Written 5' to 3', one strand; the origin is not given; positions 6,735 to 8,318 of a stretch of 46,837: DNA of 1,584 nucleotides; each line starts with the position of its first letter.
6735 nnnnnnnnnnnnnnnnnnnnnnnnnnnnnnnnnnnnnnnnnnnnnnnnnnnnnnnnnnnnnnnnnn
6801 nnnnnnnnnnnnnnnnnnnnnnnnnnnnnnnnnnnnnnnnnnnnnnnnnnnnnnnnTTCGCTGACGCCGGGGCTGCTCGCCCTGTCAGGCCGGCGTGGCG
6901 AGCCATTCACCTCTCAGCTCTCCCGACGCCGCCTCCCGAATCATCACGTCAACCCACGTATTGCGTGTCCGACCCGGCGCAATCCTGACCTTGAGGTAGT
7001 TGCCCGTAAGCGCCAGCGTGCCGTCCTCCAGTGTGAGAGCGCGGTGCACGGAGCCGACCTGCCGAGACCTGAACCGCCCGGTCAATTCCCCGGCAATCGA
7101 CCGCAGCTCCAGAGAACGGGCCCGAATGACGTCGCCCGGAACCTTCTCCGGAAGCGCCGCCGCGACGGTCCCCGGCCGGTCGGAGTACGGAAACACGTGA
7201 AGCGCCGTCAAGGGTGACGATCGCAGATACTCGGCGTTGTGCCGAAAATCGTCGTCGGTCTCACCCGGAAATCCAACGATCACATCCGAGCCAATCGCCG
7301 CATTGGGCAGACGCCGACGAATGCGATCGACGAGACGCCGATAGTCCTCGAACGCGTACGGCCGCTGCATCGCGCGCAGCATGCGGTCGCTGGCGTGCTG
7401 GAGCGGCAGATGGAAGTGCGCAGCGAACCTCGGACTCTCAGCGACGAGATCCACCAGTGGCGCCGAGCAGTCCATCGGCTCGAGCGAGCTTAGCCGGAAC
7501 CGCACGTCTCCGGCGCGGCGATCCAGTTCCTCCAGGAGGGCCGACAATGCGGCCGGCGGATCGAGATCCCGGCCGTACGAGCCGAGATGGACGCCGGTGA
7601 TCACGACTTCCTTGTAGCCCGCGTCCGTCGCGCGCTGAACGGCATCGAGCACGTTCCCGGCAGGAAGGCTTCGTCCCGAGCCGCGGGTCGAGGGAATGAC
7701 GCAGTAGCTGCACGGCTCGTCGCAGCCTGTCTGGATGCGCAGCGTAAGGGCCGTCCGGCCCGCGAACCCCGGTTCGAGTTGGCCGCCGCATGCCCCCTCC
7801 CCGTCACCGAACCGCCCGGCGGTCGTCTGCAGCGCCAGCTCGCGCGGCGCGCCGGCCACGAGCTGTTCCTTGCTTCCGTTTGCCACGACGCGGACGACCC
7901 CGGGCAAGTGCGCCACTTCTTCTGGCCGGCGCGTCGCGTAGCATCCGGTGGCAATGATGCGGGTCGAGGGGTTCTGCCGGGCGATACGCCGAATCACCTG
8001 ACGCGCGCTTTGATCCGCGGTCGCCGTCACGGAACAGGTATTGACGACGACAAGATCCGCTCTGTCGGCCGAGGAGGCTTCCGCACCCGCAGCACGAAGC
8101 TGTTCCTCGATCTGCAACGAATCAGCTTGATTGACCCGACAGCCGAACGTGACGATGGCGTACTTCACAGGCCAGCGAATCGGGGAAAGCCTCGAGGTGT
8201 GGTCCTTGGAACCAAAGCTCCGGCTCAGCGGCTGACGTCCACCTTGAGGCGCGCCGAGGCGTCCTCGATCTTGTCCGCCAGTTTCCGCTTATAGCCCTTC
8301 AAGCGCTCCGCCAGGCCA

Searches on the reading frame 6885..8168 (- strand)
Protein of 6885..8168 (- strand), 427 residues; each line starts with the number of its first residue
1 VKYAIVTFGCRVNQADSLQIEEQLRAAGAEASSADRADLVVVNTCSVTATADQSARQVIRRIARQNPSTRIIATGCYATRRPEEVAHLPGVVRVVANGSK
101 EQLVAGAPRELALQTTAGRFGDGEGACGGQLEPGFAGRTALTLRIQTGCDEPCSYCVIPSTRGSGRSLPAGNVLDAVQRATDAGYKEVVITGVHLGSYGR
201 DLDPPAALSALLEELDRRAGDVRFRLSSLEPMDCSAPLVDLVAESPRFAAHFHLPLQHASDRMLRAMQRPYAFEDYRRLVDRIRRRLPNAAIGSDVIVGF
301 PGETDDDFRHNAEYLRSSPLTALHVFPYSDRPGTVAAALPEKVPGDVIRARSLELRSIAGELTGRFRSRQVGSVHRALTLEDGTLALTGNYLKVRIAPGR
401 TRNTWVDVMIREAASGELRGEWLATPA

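Call 67: search_protein_families(library=pfam, proteins=[window:6885-8168:-], max_evalue=0.00001)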
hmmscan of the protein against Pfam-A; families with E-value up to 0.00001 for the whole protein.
window:6885-8168:- (427 aa): 2 families
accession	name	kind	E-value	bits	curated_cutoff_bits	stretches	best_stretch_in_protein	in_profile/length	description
PF00919.26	UPF0004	-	1.1e-24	86.7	27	1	2-95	1-96/98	Uncharacterized protein family UPF0004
PF04055.27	Radical_SAM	-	2.6e-21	76.9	29.5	1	145-314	3-165/166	Radical SAM superfamily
